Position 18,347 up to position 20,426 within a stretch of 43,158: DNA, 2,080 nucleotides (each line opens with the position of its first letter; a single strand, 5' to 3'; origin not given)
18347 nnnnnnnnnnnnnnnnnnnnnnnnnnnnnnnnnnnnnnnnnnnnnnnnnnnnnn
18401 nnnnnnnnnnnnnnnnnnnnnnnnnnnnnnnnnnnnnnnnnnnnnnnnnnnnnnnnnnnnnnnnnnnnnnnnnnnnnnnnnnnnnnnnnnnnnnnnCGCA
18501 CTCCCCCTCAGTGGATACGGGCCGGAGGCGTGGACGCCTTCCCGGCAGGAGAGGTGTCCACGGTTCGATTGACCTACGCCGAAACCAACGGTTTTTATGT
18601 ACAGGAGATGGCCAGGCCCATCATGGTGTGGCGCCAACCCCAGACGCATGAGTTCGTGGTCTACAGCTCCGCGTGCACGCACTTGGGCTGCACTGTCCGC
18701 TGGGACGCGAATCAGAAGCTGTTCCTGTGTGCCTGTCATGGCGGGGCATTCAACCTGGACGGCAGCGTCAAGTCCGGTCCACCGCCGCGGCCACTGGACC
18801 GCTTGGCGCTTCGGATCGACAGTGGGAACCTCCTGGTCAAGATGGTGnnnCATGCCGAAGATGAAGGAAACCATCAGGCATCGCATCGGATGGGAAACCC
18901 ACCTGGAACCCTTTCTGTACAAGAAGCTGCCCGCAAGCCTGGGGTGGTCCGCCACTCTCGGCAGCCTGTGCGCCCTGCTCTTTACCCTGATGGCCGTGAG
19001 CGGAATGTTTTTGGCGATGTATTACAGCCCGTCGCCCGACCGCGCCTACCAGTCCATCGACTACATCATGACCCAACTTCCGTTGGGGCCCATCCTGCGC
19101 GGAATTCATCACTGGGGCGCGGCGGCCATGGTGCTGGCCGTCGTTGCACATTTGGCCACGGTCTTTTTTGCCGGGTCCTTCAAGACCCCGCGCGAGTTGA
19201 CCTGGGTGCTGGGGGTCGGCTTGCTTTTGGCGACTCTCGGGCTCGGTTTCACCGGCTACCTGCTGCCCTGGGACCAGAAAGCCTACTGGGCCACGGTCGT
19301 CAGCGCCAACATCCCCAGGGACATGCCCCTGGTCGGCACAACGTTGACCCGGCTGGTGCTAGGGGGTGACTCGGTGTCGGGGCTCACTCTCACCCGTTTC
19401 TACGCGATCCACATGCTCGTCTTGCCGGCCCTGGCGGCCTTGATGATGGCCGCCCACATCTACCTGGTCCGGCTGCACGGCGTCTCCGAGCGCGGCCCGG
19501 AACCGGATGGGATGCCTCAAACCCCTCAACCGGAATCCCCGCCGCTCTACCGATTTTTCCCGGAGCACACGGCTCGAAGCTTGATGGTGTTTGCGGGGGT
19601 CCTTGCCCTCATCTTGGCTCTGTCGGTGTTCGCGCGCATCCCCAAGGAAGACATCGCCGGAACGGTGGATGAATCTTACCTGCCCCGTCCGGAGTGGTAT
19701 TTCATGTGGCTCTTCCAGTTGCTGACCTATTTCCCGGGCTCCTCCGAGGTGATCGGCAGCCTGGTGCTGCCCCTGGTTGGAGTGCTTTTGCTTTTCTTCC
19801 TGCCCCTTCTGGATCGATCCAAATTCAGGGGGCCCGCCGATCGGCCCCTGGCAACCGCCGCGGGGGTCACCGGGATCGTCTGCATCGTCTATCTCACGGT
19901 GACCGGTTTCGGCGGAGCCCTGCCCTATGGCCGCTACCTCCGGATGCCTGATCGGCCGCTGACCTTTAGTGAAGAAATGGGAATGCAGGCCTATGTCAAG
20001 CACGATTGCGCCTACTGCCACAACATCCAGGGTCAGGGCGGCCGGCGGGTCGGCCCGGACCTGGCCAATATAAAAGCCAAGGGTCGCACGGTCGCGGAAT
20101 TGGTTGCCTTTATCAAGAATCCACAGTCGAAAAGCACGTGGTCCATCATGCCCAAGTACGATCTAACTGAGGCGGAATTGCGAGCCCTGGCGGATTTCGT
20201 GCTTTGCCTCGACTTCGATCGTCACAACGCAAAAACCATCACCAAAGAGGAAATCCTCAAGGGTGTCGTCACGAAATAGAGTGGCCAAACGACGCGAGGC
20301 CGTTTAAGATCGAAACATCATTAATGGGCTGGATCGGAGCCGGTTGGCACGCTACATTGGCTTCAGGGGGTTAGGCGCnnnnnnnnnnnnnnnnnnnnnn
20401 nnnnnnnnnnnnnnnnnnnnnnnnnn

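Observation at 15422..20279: Operon joining a complex-II-type enzyme to a Rieske/cytochrome b (complex-III-type) module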

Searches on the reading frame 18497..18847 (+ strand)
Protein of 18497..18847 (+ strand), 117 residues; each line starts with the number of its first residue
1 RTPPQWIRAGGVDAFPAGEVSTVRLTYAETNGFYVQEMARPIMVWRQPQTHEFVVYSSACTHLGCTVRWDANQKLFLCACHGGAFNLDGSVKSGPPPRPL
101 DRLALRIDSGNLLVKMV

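Call 69: search_solved_structures(query=window:18497-18847:+, max_evalue=0.001, show_alignments=5)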
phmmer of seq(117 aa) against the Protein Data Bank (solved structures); distinct sequences matched with E-value up to 0.001: 75 (the best 60 are shown).
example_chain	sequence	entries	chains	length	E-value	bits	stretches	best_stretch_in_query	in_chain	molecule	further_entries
3fou_A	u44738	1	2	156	2.1e-15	60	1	49-113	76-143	Quinol-cytochrome c reductase, Rieske iron-sulfur subunit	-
1nyk_A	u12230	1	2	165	2.4e-15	59.9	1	49-113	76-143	Rieske iron-sulfur protein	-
9rk3_A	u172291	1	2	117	7.4e-15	58.2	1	38-114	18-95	Similar to Rieske 2Fe-2S iron sulfur protein (Cytochrome b6-F complex)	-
8hn2_A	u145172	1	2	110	1.2e-14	57.6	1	54-115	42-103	Cytochrome b6-f complex iron-sulfur subunit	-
9rk4_A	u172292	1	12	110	2.7e-13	53.2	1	40-112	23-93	Similar to the Rieske Protein II of bc1 complex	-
7zxy_D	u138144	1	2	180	8.4e-12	48.4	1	57-101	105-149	Cytochrome b6-f complex iron-sulfur subunit 2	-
7r0w_D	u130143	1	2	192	9.6e-12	48.2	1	57-101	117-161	Rieske domain, PetC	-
5cxm_A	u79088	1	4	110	5.9e-11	45.6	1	42-115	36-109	Cytochrome b6/f complex iron-sulfur subunit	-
1q90_C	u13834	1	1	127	1.3e-10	44.6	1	52-100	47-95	Cytochrome B6-F complex iron-sulfur subunit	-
3azc_A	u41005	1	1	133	1.5e-10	44.4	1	51-104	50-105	Cytochrome b6-f complex iron-sulfur subunit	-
1rfs_A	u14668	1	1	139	3e-10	43.4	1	56-112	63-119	RIESKE PROTEIN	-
2zt9_D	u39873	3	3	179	4.1e-10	42.9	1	57-102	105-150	Cytochrome b6-f complex iron-sulfur subunit 1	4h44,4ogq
6rqf_L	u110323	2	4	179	5e-10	42.7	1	56-112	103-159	Cytochrome b6-f complex iron-sulfur subunit, chloroplastic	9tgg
7qrm_D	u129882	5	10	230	7.6e-10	42.1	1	56-112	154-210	Cytochrome b6-f complex iron-sulfur subunit, chloroplastic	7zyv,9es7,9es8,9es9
2e74_D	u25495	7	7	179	1.7e-09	40.9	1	57-112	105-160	Cytochrome b6-f complex iron-sulfur subunit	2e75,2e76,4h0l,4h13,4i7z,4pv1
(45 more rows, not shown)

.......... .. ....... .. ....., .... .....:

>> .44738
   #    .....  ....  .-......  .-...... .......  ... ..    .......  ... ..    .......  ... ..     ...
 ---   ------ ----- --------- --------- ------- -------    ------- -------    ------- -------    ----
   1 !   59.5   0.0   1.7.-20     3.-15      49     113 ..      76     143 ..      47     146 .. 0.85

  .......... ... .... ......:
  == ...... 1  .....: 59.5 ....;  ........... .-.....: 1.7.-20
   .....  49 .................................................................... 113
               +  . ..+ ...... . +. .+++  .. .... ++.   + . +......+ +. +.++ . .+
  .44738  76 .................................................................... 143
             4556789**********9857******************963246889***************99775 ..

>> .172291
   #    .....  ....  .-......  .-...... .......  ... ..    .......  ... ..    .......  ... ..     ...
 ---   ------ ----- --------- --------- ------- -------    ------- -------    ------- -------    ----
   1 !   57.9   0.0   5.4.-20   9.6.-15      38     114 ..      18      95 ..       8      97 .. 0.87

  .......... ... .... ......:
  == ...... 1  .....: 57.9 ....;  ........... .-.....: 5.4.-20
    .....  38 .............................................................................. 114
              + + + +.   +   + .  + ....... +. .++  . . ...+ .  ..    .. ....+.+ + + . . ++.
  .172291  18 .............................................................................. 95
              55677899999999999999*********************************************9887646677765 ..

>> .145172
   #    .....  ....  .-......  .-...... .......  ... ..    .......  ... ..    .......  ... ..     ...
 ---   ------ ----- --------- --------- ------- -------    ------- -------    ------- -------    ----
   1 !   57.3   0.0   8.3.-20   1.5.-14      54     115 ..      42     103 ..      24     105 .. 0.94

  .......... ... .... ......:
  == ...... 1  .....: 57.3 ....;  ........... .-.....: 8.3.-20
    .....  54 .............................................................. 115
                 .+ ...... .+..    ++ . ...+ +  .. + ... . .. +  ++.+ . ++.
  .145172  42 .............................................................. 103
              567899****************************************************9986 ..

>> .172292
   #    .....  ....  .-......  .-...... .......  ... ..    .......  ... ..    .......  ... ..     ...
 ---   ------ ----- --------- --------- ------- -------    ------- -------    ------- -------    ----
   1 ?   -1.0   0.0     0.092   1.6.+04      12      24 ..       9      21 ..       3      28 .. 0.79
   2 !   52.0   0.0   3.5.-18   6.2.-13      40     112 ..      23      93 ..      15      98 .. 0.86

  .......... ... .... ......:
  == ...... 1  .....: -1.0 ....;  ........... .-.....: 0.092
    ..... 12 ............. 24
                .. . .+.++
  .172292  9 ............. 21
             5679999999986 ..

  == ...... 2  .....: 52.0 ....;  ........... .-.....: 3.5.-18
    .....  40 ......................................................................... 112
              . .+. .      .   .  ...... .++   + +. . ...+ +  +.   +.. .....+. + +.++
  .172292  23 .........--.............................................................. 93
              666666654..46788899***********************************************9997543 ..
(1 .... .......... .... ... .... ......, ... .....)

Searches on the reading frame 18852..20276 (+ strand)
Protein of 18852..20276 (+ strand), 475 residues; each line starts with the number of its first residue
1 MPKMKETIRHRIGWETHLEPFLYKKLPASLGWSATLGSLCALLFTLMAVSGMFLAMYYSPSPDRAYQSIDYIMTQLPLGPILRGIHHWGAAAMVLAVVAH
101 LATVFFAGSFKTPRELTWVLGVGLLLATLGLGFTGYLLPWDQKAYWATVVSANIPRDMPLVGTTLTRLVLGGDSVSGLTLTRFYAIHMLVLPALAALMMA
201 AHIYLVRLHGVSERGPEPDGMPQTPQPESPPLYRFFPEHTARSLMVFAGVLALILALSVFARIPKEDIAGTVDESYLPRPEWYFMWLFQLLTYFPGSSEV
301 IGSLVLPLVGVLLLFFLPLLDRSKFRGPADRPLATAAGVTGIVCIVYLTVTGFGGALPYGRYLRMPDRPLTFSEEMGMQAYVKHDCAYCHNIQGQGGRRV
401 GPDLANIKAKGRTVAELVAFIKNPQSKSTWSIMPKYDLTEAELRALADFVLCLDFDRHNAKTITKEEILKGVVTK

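Call 3: search_protein_families(library=pfam, proteins=[window:18852-20276:+], max_evalue=0.01)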
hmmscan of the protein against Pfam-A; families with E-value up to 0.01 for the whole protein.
window:18852-20276:+ (475 aa): 8 families
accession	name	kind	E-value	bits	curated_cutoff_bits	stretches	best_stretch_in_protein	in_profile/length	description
PF00033.24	Cytochrome_B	-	1.6e-45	155.7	27.2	1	29-207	9-186/189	Cytochrome b/b6/petB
PF13631.11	Cytochrom_B_N_2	-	1e-40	139.9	27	1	92-261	2-162/169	Cytochrome b(N-terminal)/b6/petB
PF00032.22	Cytochrom_B_C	-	1.7e-09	38.3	20.7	1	280-352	13-82/102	Cytochrome b(C-terminal)/b6/petD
PF00034.26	Cytochrom_C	-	2.9e-07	32.2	21.3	1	377-451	4-87/90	Cytochrome c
PF13442.11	Cytochrome_CBB3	-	1.1e-06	29.3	27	1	379-450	8-68/68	Cytochrome C oxidase, cbb3-type, subunit III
PF14358.11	DUF4405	-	1.4e-05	26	26.7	1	39-103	5-64/66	Domain of unknown function (DUF4405)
PF02433.20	FixO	-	1.7e-05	24.9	29.6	1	396-438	98-139/219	Cytochrome C oxidase, mono-heme subunit/FixO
PF01292.26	Ni_hydr_CYTB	-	0.00012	22.4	30.1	1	33-111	100-169/179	Prokaryotic cytochrome b561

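Call 4: search_protein_families(library=ncbifam, proteins=[window:18852-20276:+], max_evalue=0.01)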
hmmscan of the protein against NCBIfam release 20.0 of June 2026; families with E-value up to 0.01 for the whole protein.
window:18852-20276:+ (475 aa): 13 families
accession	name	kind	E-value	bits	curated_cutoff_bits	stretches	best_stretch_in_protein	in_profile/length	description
NF040969.1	cytb_ExtP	equivalog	1.2e-65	221.2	290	1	17-212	8-203/205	selenite/tellurite reduction operon b-type cytochrome ExtP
NF002990.0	PRK03735.1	subfamily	4.8e-61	206.4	325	1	35-212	43-220/223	cytochrome b6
NF050120.1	bc1_QcrB_actin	exception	1.7e-35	122.9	500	1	11-302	5-308/458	cytochrome bc1 complex cytochrome b subunit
NF041076.1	cyt_b_SoxC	equivalog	3.5e-32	112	740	2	33-211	27-200/542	proton pump complex cytochrome B SoxC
TIGR01156.1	cytb6_f_IV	equivalog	4.3e-07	29.9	127.05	1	246-362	43-154/160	cytochrome b6-f complex subunit IV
TIGR02603.1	CxxCH_TIGR02603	domain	5.2e-06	26.5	68.15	1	378-425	7-51/134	putative heme-binding domain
TIGR04485.1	thiosulf_SoxX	equivalog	6.5e-06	26.8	61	1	385-449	4-74/78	sulfur oxidation c-type cytochrome SoxX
NF045773.1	cytochro_C550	exception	3.6e-05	23.7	125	1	339-450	14-116/118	cytochrome c550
NF011055.0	PRK14487.1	subfamily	9.1e-05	22.1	218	1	388-440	97-147/212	cbb3-type cytochrome c oxidase subunit II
NF052248.1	SorU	equivalog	0.00033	20.8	100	1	384-450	11-72/72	SorU family sulfite dehydrogenase c-type cytochrome subunit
NF011053.0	PRK14485.1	subfamily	0.00068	18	1080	1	388-438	580-628/716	putative bifunctional cbb3-type cytochrome c oxidase subunit I/II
TIGR00781.1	ccoO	equivalog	0.0051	16.5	200.65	0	384-438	87-139/232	cytochrome-c oxidase, cbb3-type subunit II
TIGR00782.1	ccoP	equivalog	0.0054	16.1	179.95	1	377-453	206-281/285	cytochrome-c oxidase, cbb3-type subunit III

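Call 33: search_solved_structures(query=window:18852-20276:+, max_evalue=0.00001, show_alignments=2)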
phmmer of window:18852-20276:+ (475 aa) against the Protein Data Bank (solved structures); distinct sequences matched with E-value up to 0.00001: 54.
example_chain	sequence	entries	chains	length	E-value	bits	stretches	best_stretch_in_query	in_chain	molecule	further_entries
2zt9_A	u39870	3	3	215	8.4e-47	163.4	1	18-212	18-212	Cytochrome b6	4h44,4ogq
1vf5_A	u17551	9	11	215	3e-46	161.5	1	23-212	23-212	CYTOCHROME B6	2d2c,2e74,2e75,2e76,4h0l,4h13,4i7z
7r0w_I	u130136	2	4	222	6.3e-46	160.5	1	23-212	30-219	Cytochrome b6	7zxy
6rqf_I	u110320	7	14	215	1.2e-45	159.6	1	11-212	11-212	Cytochrome b6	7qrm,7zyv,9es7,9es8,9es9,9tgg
1q90_B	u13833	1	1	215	4.5e-45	157.7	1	14-212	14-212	Cytochrome b6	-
8smr_I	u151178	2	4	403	4.8e-39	137.8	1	14-332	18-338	Cytochrome b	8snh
7rja_K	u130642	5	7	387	2.6e-38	135.4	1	26-337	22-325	Cytochrome b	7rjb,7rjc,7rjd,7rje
6q9e_b1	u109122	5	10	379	4e-38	134.8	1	27-356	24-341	Cytochrome b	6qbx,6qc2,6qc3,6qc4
5j4z_AC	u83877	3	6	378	5.2e-38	134.4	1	27-356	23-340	Cytochrome b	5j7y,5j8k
5xte_J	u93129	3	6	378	6.5e-36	127.5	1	27-354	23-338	Cytochrome b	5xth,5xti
9cg3_J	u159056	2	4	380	6.6e-36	127.5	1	27-354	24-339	Cytochrome b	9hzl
5nmi_C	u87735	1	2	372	1.3e-35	126.5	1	27-356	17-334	Cytochrome b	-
1qcr_C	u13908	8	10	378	1.3e-35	126.5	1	27-356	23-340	UBIQUINOL CYTOCHROME C OXIDOREDUCTASE | Cytochrome b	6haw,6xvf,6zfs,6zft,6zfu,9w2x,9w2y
1be3_C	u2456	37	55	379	1.3e-35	126.4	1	27-356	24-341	CYTOCHROME BC1 COMPLEX | Cytochrome B | Cytochrome b, heme protein, mitochondrial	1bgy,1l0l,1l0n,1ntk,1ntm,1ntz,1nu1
3cx5_C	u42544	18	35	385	2.3e-35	125.6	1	26-333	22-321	CYTOCHROME B | CYTOCHROME B-C1 COMPLEX SUBUNIT 2, MITOCHONDRIAL; SYNONYM: COMPLEX III SUBUNIT 2, CORE PRO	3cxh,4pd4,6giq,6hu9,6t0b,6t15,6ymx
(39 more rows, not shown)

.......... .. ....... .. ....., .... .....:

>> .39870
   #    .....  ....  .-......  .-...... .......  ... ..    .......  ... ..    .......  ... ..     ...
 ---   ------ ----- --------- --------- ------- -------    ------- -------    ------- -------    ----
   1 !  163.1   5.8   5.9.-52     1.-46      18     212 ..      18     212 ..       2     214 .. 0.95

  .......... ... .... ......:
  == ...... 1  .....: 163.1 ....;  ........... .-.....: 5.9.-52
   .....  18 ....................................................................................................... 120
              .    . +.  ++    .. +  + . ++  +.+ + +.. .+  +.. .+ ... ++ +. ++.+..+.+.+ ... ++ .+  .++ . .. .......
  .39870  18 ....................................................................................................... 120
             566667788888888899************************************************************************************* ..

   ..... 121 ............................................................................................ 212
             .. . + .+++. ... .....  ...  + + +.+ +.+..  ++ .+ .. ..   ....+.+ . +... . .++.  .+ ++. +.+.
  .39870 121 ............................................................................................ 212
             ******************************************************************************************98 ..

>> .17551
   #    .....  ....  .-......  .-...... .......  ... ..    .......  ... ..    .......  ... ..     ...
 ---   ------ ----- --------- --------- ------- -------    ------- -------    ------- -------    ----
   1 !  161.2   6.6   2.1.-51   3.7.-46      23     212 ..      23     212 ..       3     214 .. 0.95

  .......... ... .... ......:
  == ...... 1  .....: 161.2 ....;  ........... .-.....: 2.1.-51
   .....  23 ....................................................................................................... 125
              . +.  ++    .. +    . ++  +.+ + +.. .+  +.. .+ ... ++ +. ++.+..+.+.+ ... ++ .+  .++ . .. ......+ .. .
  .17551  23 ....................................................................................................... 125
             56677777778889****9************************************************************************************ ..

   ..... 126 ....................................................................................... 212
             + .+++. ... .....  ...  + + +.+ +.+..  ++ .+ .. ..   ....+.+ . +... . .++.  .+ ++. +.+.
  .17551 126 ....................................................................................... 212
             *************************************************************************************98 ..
